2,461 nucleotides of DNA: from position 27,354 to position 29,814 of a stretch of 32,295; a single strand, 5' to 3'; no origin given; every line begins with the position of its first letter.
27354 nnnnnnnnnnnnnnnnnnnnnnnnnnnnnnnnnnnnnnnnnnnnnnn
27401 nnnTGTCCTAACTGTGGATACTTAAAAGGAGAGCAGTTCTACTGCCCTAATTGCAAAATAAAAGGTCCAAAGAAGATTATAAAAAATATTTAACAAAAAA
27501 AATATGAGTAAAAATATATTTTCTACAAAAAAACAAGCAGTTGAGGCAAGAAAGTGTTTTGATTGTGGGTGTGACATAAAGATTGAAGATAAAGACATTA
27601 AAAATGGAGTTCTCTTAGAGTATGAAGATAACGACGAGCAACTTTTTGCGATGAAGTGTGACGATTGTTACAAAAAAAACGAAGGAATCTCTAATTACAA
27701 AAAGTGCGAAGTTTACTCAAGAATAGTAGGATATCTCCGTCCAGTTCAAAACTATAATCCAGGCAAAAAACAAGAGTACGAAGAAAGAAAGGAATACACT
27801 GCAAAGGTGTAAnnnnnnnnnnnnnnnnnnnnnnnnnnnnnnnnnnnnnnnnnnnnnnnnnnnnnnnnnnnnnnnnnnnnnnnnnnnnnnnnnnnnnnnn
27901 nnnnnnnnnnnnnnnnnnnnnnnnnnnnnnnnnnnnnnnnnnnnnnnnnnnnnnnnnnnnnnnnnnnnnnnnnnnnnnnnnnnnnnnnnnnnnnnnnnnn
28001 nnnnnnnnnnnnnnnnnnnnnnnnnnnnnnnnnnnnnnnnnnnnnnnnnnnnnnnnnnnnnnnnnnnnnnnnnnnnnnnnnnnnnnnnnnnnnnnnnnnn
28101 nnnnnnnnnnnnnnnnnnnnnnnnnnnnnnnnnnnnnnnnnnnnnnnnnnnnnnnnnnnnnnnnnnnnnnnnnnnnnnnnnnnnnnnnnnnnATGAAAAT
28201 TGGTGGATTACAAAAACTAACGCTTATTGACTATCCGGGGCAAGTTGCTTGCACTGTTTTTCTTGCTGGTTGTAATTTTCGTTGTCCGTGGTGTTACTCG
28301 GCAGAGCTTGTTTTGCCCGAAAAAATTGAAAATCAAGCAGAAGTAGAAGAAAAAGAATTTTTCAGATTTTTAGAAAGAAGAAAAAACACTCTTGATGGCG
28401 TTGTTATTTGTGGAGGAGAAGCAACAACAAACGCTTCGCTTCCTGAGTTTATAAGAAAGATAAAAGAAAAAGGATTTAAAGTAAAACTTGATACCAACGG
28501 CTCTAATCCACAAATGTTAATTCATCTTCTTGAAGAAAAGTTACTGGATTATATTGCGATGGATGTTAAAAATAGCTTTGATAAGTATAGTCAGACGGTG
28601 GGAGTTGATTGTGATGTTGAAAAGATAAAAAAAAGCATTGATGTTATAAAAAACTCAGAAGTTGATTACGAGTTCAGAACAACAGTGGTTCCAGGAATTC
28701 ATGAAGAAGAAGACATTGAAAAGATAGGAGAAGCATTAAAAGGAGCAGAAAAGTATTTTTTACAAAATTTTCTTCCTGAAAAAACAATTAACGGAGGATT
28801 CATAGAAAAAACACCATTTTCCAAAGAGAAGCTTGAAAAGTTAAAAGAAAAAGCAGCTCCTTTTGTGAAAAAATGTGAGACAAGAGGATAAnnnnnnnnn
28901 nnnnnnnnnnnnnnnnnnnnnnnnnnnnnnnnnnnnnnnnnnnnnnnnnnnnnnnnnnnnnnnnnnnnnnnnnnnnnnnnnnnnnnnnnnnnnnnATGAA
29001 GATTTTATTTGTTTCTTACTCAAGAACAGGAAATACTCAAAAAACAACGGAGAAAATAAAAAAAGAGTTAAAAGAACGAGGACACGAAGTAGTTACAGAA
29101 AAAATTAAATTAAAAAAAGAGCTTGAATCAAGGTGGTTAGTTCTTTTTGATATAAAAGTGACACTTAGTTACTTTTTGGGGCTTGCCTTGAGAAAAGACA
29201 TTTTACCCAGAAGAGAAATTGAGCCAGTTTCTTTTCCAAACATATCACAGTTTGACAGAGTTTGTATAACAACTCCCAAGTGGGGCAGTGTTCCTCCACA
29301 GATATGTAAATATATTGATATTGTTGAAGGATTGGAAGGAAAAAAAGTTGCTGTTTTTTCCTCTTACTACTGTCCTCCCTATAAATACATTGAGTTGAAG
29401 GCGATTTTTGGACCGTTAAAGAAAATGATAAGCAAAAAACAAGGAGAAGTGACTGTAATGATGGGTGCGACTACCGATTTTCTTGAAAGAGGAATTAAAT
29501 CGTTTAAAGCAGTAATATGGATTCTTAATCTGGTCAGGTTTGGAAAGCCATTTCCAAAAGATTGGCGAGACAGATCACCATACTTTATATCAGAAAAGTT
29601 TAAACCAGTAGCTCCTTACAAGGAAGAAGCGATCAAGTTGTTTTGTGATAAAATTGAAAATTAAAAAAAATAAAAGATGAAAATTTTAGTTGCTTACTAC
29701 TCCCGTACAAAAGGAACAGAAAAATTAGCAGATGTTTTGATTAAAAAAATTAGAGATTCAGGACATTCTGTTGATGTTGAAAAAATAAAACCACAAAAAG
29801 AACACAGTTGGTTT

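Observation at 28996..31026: Tandem flavodoxin-like paralogs after nrdG, the second fused to a 6-TM domain and the GRE tail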

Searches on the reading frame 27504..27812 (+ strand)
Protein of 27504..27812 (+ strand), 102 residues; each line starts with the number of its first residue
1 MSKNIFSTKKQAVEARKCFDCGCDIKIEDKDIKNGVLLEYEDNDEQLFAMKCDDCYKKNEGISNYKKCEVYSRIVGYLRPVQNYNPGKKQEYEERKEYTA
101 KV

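Call 5: search_protein_families(library=pfam, proteins=[window:27504-27812:+], max_evalue=1)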
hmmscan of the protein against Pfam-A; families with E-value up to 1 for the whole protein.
window:27504-27812:+ (102 aa): 2 families
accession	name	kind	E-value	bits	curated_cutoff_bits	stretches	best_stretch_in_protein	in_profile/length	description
PF13597.11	NRDD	-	1.3e-10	41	26.2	1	17-98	510-562/562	Anaerobic ribonucleoside-triphosphate reductase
PF01199.23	Ribosomal_L34e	-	0.33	11.7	27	0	48-70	40-62/94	Ribosomal protein L34e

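Call 6: search_protein_families(library=ncbifam, proteins=[window:27504-27812:+], max_evalue=1)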
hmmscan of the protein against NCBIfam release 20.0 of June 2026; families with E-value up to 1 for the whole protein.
window:27504-27812:+ (102 aa): 5 families
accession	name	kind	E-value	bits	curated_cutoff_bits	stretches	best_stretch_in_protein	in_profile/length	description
TIGR02487.1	NrdD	equivalog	8.6e-10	37.8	326.35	1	47-97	538-580/581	anaerobic ribonucleoside-triphosphate reductase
NF006358.0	PRK08579.1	equivalog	1.2e-09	36.9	585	1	52-99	570-623/624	anaerobic ribonucleoside triphosphate reductase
NF006126.0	PRK08270.1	equivalog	1.2e-06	27.1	548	1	52-100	644-683/684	ribonucleoside triphosphate reductase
NF006127.0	PRK08271.1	equivalog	0.00077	18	545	1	59-98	587-627/631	anaerobic ribonucleoside-triphosphate reductase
TIGR02827.1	RNR_anaer_Bdell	equivalog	0.0041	15.7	568.3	1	52-95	548-594/596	anaerobic ribonucleoside-triphosphate reductase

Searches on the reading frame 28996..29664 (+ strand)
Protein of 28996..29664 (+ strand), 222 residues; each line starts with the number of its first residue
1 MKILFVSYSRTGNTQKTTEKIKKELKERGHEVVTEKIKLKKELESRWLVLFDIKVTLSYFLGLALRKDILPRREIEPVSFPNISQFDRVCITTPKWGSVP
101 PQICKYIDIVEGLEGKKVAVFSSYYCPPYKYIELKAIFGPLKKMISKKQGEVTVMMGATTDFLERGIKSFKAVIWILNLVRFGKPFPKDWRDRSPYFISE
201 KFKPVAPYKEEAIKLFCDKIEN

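Call 5: search_protein_families(library=pfam, proteins=[window:28996-29664:+], max_evalue=1)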
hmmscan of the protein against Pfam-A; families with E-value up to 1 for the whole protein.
window:28996-29664:+ (222 aa): 6 families
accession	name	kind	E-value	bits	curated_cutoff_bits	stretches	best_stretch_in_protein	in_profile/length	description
PF12724.12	Flavodoxin_5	-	5.2e-05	24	27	1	8-42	5-40/145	Flavodoxin domain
PF00258.30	Flavodoxin_1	-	0.00099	19.7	25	1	7-39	3-35/143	Flavodoxin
PF02525.22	Flavodoxin_2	-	0.01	16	27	1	1-130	1-140/198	Flavodoxin-like fold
PF12641.12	Flavodoxin_3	-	0.031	14.5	27.5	1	8-30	5-27/160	Flavodoxin domain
PF03358.20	FMN_red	-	0.031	14.3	24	1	1-122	1-113/152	NADPH-dependent FMN reductase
PF13676.11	TIR_2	-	0.036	15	28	1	5-39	2-34/122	TIR domain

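Call 6: search_protein_families(library=ncbifam, proteins=[window:28996-29664:+], max_evalue=1)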
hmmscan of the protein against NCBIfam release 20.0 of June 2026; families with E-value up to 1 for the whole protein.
window:28996-29664:+ (222 aa): 15 families
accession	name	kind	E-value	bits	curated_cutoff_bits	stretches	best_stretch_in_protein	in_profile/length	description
TIGR01753.1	flav_short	equivalog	1.2e-06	29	123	1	4-38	2-36/140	flavodoxin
NF005216.0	PRK06703.1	subfamily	1.9e-05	24.8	127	1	1-58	2-56/151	flavodoxin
NF006747.0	PRK09271.1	equivalog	0.00017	21.3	104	1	1-41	1-41/160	flavodoxin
NF005501.0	PRK07116.1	subfamily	0.0013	18.1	198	0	2-43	5-46/161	flavodoxin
TIGR01754.1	flav_RNR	hypoth_equivalog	0.0019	18.1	163.8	1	1-40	1-43/140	putative ribonucleotide reductase-associated flavodoxin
TIGR01752.1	flav_long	equivalog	0.0075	15.8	146.75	1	9-44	8-43/167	flavodoxin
NF005246.0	PRK06756.1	subfamily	0.009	16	130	0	2-37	3-38/148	flavodoxin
NF006736.0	PRK09267.1-2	equivalog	0.013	15.2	202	0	2-34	3-35/161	flavodoxin FldA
NF006737.0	PRK09267.1-3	equivalog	0.027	14.1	238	0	8-54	9-55/174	flavodoxin FldA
NF008316.0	PRK11104.1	equivalog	0.054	13.3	142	1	1-41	1-41/177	menaquinone-dependent protoporphyrinogen IX dehydrogenase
NF045594.1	flavodox_BilS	equivalog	0.058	13.3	155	1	6-36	4-34/160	flavodoxin family protein BilS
NF006739.0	PRK09267.1-5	subfamily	0.059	13.1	175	0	8-38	9-39/168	flavodoxin FldA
TIGR02667.1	moaB_proteo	equivalog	0.089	12.5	222.4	1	3-41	9-47/163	molybdenum cofactor biosynthesis protein B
NF038196.1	ferrodoxin_EFR1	subfamily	0.12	12.4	75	1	8-43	4-38/242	EFR1 family ferrodoxin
NF006738.0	PRK09267.1-4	equivalog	0.19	11.3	172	0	8-44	8-44/171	flavodoxin FldA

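Call 8: search_solved_structures(query=window:28996-29664:+, max_evalue=10, show_alignments=3)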
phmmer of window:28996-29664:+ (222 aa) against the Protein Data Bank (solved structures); distinct sequences matched with E-value up to 10: 40.
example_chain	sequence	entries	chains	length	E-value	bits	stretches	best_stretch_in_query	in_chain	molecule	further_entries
6gaq_A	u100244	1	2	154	0.045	16.5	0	2-45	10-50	Flavodoxin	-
2mwm_A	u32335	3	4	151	0.057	16.1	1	2-123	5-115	Putative trp repressor binding protein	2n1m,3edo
1akq_A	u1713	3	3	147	0.059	16.1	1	2-34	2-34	FLAVODOXIN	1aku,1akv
1j8q_A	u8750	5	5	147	0.066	15.9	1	2-34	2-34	FLAVODOXIN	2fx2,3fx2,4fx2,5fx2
1c7e_A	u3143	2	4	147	0.071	15.8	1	2-34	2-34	FLAVODOXIN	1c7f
1bu5_A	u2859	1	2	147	0.072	15.8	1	2-34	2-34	PROTEIN (FLAVODOXIN)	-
1wsb_A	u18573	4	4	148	0.085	15.6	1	2-34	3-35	FLAVODOXIN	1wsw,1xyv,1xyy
1i1o_A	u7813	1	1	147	0.085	15.6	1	2-34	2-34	FLAVODOXIN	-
1j9g_A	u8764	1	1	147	0.087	15.5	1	2-34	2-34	Flavodoxin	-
5yob_A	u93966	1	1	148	0.091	15.5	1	2-34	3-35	Flavodoxin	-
1j9e_A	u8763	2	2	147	0.092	15.5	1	2-33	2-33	FLAVODOXIN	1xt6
1f4p_A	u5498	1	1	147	0.097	15.4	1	2-34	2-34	FLAVODOXIN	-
5yoc_A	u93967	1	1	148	0.11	15.2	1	2-34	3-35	Flavodoxin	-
5yoe_A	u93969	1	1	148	0.12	15.1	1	2-34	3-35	Flavodoxin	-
1akw_A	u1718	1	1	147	0.13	15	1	2-34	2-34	FLAVODOXIN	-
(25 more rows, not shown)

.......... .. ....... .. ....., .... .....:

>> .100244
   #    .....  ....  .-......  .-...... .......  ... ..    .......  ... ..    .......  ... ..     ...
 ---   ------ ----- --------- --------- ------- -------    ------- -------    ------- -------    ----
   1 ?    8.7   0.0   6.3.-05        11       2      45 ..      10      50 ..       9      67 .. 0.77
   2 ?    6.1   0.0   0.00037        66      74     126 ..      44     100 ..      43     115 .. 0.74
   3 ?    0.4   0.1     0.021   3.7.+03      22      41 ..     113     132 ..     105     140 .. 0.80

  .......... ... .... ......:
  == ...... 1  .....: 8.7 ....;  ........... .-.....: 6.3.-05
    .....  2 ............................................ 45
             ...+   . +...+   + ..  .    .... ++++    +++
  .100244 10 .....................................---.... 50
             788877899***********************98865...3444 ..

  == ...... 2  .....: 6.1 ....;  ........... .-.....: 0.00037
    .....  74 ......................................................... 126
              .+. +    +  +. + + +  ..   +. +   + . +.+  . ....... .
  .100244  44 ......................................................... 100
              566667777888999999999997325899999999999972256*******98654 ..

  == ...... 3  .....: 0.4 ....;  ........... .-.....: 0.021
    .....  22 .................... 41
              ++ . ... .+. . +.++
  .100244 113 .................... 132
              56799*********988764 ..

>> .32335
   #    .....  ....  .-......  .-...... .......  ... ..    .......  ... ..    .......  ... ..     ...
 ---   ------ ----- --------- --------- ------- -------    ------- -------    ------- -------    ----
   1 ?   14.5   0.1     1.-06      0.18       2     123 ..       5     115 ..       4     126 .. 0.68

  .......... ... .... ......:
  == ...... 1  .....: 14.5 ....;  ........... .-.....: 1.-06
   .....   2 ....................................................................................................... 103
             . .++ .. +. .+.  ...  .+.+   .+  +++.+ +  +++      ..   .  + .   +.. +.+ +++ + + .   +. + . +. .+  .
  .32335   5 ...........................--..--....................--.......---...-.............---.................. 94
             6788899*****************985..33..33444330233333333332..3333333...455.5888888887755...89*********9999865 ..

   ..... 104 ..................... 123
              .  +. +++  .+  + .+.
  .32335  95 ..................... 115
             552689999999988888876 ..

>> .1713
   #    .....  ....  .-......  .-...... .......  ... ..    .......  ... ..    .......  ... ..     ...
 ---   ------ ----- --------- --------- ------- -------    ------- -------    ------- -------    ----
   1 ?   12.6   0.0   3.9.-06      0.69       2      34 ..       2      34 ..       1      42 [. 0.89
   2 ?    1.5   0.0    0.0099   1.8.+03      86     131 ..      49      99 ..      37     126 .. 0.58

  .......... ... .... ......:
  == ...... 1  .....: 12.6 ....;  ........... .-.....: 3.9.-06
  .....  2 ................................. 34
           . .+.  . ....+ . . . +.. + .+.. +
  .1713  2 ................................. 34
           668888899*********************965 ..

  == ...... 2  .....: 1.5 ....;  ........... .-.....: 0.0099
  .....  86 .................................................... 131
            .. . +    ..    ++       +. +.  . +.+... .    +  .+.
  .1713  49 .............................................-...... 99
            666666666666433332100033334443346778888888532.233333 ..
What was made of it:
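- On FMN-binding flavodoxins: ProtA has S9-R-T-G-N-T14, aligned to S10-T-T-G-N-T15 of D. vulgaris flavodoxin (call 8).
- It has a canonical S-x-T-G-N-T phosphate loop, and its W96-G97 aligns with W60-G61 of D. vulgaris flavodoxin (call 8).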

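Call 11: find_homologous_proteins(query=window:28996-29664:+, max_evalue=0.001)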
Query window:28996-29664:+ (222 aa): 2 proteins with E <= 0.001 among 291 candidates.
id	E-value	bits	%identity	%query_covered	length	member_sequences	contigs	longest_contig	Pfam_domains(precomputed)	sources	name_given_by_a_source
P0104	2.3e-141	487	97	100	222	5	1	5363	-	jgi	jgi:hypothetical protein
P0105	1.8e-103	363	68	100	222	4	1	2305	PF12641.13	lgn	-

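Call 29: predict_structure(alignment_id=A2)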
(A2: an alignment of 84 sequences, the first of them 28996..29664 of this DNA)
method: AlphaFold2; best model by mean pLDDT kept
length: 222 residues; sequences in the alignment: 84
mean_pLDDT: 76.0   pTM: 0.75
mean pLDDT of the five models: 76.0, 75.5, 75.1, 72.8, 70.6
residues with pLDDT >= 90: 75; 70-90: 62; 50-70: 68; < 50: 17
segments of 3 or more residues with pLDDT < 50: 64-69, 162-169
pLDDT, mean of each block of 10 residues (from residue 1): 89 79 96 90 56 57 49 81 96 72 90 95 66 75 94 86 46 56 53 73 77 91 91
secondary structure, 60 per line:
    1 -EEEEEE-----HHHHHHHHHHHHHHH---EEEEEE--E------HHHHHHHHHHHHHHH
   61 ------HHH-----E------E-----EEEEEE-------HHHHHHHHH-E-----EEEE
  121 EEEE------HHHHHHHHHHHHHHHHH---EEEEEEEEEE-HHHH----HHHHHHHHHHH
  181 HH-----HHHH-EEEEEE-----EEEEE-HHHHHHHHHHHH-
elements in order: E2-7 H13-27 E31-36 H46-60 E88-93 H101-109 E117-124 H131-147 E151-160 H162-165 H170-182 H188-191 E193-198 E204-208 H210-221

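Call 32: fold_search(model_id=the predicted structure, library=pdb)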
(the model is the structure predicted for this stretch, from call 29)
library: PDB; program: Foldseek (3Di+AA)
matches with E <= 10: 1190; with E <= 0.001: 62
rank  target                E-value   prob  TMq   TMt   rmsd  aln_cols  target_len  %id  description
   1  3edo_A                3.2e-06  1.00  0.48  0.66   5.6       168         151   22  Crystal structure of Flavoprotein in Complex with FMN (YP_193882.1) from Lactobacillus acidophilus NCFM at 1.20 A reso (released 2008-09-30)
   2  3edo_B                6.3e-06  1.00  0.48  0.67   5.7       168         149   22  Crystal structure of Flavoprotein in Complex with FMN (YP_193882.1) from Lactobacillus acidophilus NCFM at 1.20 A reso (released 2008-09-30)
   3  1sqs_A                7.6e-06  1.00  0.46  0.44  17.1       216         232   14  X-Ray Crystal Structure Protein SP1951 of Streptococcus pneumoniae. Northeast Structural Genomics Consortium Target Sp (released 2004-03-30)
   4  4laf_B                1.4e-05  1.00  0.45  0.48   9.6       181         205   19  Crystal structure of PnpB complex with FMN (released 2014-06-25)
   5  2fx2                  1.8e-05  1.00  0.42  0.61   7.0       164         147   20  COMPARISON OF THE CRYSTAL STRUCTURES OF A FLAVODOXIN IN ITS THREE OXIDATION STATES AT CRYOGENIC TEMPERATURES (released 1993-10-31)
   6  1bu5_A                2.2e-05  1.00  0.43  0.62   7.0       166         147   20  X-RAY CRYSTAL STRUCTURE OF THE DESULFOVIBRIO VULGARIS (HILDENBOROUGH) APOFLAVODOXIN-RIBOFLAVIN COMPLEX (released 1999-02-09)
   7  3f6r_A                2.6e-05  1.00  0.43  0.63   3.9       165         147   17  Desulfovibrio desulfuricans (ATCC 29577) oxidized flavodoxin (released 2009-06-09)
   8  3zho_A                2.8e-05  1.00  0.46  0.51   5.1       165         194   17  X-ray structure of E.coli Wrba in complex with FMN at 1.2 A resolution (released 2013-08-28)
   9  2r97_C                2.8e-05  1.00  0.45  0.52   5.1       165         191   17  Crystal structure of E. coli WrbA in complex with FMN (released 2008-09-23)
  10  4la4_A                2.8e-05  1.00  0.45  0.48   9.6       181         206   19  Crystal structure of native PnpB (released 2014-06-25)
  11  4dy4_A                3.0e-05  1.00  0.46  0.51   5.1       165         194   17  High resolution structure of E.coli WrbA with FMN (released 2013-03-06)
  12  7q6n_A                3.4e-05  1.00  0.45  0.50   7.9       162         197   17  Structure of WrbA from Salmonella Typhimurium bound to ME0052 (released 2022-08-03)
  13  3b6i_A                3.6e-05  1.00  0.45  0.50   7.6       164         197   16  WrbA from Escherichia coli, native structure (released 2007-12-11)
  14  5xra                  3.6e-05  1.00  0.43  0.24  22.3       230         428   16  Crystal structure of the human CB1 in complex with agonist AM11542 (released 2017-07-12)
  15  1f4p                  4.3e-05  1.00  0.43  0.62  11.1       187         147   19  Y98W FLAVODOXIN MUTANT 1.5A (D. VULGARIS) (released 2001-04-04)
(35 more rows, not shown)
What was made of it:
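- Closest known: Electron-carrier flavodoxins. Same: ProtA has the S-x-T-G-N-T loop, and its W-G aligns with W60-G61 (calls 8, 32).
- It has a flavodoxin fold (call 32).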

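Call 59: search_protein_representatives(protein=window:28996-29664:+)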
Query: 222 residues. Proteins with E-value up to 0.001 (for the whole library): 85; up to 1e-10: 20; up to 1e-30: 1. The best 85 are listed.
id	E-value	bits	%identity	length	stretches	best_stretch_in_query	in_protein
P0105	5.9e-104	362.8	68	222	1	1-221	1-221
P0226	2.2e-30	122.2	48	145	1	1-130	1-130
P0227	2.8e-25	105.5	38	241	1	1-183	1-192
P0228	7.9e-22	94.2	42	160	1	1-149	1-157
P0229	2.3e-20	89.4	35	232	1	1-177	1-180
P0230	2.8e-20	89.2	32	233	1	1-186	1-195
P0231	1.1e-19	87.2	36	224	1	1-173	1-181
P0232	1.7e-16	76.8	34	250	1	3-153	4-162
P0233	3.5e-16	75.8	35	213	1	7-167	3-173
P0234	5.7e-16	75.1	31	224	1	1-182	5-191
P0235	7.5e-15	71.4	38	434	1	1-157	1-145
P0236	1.4e-14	70.5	41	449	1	1-129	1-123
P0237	1.7e-14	70.2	38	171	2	1-154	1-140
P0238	4.1e-13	65.7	33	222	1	1-167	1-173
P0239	7.6e-13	64.8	30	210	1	25-162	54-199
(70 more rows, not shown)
